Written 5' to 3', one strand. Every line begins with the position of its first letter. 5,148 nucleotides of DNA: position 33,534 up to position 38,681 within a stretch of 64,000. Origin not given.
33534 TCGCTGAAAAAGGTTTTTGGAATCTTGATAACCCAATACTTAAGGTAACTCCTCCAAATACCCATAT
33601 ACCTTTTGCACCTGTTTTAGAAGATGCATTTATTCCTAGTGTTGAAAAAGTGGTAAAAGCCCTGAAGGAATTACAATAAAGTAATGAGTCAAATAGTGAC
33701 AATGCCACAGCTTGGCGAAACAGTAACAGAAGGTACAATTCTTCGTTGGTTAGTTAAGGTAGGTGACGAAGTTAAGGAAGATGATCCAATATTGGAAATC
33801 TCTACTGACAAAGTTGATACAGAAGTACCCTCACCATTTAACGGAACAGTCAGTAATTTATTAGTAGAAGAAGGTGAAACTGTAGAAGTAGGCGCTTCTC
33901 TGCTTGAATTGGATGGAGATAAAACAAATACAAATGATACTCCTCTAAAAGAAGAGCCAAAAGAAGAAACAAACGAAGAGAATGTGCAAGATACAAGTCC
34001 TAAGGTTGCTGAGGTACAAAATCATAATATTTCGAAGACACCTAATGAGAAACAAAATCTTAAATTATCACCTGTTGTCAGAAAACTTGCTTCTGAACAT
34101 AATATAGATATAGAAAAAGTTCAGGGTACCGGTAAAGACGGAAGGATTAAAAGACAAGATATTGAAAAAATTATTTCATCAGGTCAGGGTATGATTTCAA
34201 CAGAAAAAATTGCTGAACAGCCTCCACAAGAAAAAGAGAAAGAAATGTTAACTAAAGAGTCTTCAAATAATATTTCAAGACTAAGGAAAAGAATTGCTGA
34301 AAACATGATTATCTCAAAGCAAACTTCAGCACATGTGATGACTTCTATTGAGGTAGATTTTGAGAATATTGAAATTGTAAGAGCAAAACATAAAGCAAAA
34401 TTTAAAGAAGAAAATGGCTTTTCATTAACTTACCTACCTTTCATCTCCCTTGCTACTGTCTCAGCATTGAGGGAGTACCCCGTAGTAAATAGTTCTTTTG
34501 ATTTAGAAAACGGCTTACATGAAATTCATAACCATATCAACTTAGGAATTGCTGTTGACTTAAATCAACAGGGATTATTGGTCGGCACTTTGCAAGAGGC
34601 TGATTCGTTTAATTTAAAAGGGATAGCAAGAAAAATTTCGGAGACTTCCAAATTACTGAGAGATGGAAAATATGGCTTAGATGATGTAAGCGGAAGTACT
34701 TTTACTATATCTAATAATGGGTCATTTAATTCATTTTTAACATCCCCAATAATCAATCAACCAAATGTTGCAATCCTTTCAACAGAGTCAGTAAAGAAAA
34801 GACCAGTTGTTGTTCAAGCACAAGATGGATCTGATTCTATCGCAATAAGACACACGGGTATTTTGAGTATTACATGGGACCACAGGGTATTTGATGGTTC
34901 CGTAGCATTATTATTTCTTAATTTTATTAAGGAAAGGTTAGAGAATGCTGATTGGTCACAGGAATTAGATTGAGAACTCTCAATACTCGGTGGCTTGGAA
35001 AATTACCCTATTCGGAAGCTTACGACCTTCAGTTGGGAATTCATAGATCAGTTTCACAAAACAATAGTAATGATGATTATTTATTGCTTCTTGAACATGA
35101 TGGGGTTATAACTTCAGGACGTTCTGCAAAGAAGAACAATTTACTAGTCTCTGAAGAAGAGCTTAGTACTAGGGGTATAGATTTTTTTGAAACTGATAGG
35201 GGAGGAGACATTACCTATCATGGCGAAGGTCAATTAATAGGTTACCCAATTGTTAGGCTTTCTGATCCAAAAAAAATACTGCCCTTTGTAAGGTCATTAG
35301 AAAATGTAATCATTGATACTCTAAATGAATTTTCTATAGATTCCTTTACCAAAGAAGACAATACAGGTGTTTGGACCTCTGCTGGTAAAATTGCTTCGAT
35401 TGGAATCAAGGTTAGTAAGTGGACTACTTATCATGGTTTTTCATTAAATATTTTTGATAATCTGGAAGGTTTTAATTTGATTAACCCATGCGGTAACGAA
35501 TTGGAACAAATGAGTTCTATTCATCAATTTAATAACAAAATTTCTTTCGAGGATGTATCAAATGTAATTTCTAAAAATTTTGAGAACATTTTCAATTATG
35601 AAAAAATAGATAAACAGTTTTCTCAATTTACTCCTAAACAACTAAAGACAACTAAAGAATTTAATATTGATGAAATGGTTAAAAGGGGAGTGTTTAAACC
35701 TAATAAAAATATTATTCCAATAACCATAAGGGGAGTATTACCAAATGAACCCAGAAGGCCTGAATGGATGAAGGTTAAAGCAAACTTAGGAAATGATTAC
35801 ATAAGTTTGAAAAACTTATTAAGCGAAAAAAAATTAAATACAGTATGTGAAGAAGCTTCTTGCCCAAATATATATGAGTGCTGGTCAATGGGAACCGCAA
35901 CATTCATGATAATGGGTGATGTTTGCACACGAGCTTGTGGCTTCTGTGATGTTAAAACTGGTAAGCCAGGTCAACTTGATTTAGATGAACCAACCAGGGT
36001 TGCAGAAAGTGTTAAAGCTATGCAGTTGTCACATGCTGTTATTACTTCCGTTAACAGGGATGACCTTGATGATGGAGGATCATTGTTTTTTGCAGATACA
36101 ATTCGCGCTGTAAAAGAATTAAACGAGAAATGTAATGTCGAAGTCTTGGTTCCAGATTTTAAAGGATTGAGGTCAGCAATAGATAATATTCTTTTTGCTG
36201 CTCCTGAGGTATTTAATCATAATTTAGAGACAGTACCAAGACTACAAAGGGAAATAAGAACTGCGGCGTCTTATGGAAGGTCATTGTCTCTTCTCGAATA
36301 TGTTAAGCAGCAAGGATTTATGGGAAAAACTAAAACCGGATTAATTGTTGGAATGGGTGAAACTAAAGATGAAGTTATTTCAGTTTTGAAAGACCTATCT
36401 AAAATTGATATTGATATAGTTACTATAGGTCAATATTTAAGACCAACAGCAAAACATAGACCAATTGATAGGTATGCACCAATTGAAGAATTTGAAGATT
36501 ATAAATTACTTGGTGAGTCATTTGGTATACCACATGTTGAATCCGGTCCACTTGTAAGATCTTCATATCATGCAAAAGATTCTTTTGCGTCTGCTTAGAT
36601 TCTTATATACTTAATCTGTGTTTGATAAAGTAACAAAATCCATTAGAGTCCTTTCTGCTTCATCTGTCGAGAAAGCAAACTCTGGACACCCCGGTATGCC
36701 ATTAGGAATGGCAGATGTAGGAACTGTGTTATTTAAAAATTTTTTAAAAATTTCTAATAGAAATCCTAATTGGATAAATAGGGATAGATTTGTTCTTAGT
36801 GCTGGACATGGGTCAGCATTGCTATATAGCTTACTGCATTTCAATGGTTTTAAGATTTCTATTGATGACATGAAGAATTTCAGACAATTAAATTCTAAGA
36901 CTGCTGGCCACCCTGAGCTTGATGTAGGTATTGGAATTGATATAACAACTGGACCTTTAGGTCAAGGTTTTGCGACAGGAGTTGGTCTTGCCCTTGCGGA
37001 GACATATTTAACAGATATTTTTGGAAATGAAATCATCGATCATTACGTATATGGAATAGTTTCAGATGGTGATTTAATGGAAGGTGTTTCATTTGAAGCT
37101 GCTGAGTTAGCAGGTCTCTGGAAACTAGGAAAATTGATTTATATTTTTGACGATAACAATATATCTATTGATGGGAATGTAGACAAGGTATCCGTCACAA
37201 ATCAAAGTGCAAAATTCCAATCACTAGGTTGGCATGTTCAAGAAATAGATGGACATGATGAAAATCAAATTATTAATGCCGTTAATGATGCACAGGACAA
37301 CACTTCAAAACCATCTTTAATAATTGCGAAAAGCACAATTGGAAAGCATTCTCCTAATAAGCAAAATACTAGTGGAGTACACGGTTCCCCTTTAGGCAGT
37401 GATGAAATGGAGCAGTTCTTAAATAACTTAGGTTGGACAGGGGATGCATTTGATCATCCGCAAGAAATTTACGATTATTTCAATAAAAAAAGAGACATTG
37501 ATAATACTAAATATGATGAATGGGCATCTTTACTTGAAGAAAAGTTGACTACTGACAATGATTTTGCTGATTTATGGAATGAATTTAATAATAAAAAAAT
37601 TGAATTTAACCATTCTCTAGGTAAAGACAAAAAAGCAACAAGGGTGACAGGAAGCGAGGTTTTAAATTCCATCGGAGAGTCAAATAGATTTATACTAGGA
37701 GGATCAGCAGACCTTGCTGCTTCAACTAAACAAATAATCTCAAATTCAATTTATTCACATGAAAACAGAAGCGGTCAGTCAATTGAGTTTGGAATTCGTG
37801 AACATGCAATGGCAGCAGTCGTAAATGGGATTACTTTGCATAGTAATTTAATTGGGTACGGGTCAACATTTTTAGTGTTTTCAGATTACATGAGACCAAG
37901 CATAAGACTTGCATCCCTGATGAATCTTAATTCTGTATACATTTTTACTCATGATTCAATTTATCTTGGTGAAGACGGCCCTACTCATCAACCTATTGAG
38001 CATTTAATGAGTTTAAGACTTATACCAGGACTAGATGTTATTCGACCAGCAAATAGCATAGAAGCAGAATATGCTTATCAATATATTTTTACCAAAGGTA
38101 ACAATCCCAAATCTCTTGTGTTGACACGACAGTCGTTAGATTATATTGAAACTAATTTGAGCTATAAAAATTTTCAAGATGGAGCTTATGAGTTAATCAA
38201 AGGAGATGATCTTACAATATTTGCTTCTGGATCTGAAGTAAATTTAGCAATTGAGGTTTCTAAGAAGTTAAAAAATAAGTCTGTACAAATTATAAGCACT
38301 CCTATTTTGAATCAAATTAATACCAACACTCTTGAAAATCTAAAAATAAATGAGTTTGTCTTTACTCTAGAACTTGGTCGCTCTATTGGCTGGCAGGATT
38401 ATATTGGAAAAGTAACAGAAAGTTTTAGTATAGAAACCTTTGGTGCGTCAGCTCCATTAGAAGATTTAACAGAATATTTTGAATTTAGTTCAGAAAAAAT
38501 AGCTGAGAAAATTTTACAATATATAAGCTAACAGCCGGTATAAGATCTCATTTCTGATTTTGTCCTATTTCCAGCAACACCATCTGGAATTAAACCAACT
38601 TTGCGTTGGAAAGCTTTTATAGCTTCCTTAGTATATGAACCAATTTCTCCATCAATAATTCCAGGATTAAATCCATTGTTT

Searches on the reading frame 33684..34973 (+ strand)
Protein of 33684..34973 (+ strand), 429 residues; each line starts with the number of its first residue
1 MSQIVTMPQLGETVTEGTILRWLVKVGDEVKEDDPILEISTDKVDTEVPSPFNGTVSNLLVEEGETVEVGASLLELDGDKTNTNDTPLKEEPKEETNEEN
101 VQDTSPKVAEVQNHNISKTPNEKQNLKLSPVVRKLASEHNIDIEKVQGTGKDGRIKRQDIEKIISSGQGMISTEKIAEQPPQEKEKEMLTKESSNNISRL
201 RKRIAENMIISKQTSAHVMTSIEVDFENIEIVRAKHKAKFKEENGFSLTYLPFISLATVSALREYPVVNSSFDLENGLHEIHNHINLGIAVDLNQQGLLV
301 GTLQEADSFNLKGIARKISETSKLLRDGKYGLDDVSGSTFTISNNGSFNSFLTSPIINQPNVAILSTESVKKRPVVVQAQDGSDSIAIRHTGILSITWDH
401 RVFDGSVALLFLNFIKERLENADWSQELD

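Call 63: search_protein_families(library=pfam, proteins=[window:33684-34973:+], max_evalue=0.00001)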
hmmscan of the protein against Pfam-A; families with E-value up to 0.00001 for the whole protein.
window:33684-34973:+ (429 aa): 4 families
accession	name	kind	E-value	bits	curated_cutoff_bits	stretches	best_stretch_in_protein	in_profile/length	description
PF00198.28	2-oxoacid_dh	-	7.8e-62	209.2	23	1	192-422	4-227/232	2-oxoacid dehydrogenases acyltransferase (catalytic domain)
PF00364.28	Biotin_lipoyl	-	4.2e-24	84.6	22.1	1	5-76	3-73/73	Biotin-requiring enzyme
PF02817.22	E3_binding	-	1.9e-14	54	23.7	1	127-161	2-36/36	e3 binding domain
PF13533.13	Biotin_lipoyl_2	-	8.8e-09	35.4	29.8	0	16-39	8-31/32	Biotin-lipoyl like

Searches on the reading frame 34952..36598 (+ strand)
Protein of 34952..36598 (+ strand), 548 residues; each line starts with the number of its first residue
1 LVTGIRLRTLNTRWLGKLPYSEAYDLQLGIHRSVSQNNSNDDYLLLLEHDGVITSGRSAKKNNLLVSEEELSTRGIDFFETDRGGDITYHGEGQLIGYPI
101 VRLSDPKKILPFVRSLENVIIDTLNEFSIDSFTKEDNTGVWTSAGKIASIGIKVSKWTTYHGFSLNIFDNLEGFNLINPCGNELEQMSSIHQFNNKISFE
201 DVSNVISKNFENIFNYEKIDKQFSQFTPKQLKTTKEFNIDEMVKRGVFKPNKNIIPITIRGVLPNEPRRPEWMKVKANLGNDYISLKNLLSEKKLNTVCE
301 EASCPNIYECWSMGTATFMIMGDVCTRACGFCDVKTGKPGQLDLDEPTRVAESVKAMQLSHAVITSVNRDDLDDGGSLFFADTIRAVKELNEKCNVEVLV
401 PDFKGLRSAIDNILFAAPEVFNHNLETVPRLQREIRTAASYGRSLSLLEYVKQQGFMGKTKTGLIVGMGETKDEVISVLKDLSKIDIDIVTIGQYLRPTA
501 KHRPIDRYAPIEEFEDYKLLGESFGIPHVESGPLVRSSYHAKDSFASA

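Call 63: search_protein_families(library=pfam, proteins=[window:34952-36598:+], max_evalue=0.00001)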
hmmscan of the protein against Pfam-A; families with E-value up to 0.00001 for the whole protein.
window:34952-36598:+ (548 aa): 3 families
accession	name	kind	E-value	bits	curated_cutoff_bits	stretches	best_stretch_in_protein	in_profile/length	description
PF21948.1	LplA-B_cat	-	1e-38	133.8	27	1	20-210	2-199/200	Lipoyl protein ligase A/B catalytic domain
PF04055.27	Radical_SAM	-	2.1e-16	61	29.5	1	319-482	1-166/166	Radical SAM superfamily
PF16881.10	LIAS_N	-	1.1e-07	32.7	27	1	266-304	58-96/96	N-terminal domain of lipoyl synthase of Radical_SAM family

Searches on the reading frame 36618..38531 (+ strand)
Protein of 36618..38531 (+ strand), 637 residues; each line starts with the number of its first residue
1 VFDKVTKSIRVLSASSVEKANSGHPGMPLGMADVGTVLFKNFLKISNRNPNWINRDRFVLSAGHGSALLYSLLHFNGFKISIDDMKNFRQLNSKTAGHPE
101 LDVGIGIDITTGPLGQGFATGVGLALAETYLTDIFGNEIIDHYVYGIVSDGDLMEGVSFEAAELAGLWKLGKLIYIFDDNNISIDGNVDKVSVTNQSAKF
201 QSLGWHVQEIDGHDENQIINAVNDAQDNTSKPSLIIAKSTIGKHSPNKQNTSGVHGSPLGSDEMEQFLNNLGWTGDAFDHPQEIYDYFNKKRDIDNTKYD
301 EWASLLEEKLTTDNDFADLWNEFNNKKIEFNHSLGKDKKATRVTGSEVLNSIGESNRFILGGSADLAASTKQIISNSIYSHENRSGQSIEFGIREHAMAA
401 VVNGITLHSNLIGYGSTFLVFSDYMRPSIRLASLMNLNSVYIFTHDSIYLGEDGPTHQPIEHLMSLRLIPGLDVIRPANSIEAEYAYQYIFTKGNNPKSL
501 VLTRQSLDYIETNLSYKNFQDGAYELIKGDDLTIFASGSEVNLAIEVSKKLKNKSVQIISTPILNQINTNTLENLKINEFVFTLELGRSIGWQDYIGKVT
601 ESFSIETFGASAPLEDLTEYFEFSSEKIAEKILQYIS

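Call 63: search_protein_families(library=pfam, proteins=[window:36618-38531:+], max_evalue=0.00001)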
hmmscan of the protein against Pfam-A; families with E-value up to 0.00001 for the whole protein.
window:36618-38531:+ (637 aa): 3 families
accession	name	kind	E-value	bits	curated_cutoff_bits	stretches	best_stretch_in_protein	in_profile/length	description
PF00456.26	Transketolase_N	-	7.4e-116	387.2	22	1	4-311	4-316/334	Transketolase, thiamine diphosphate binding domain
PF02779.29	Transket_pyr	-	2.6e-41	141.6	27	1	339-507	3-172/174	Transketolase, pyrimidine binding domain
PF22613.1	Transketolase_C_1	-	3.1e-15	56.8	27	1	522-623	1-112/113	Transketolase-like TK C-terminal domain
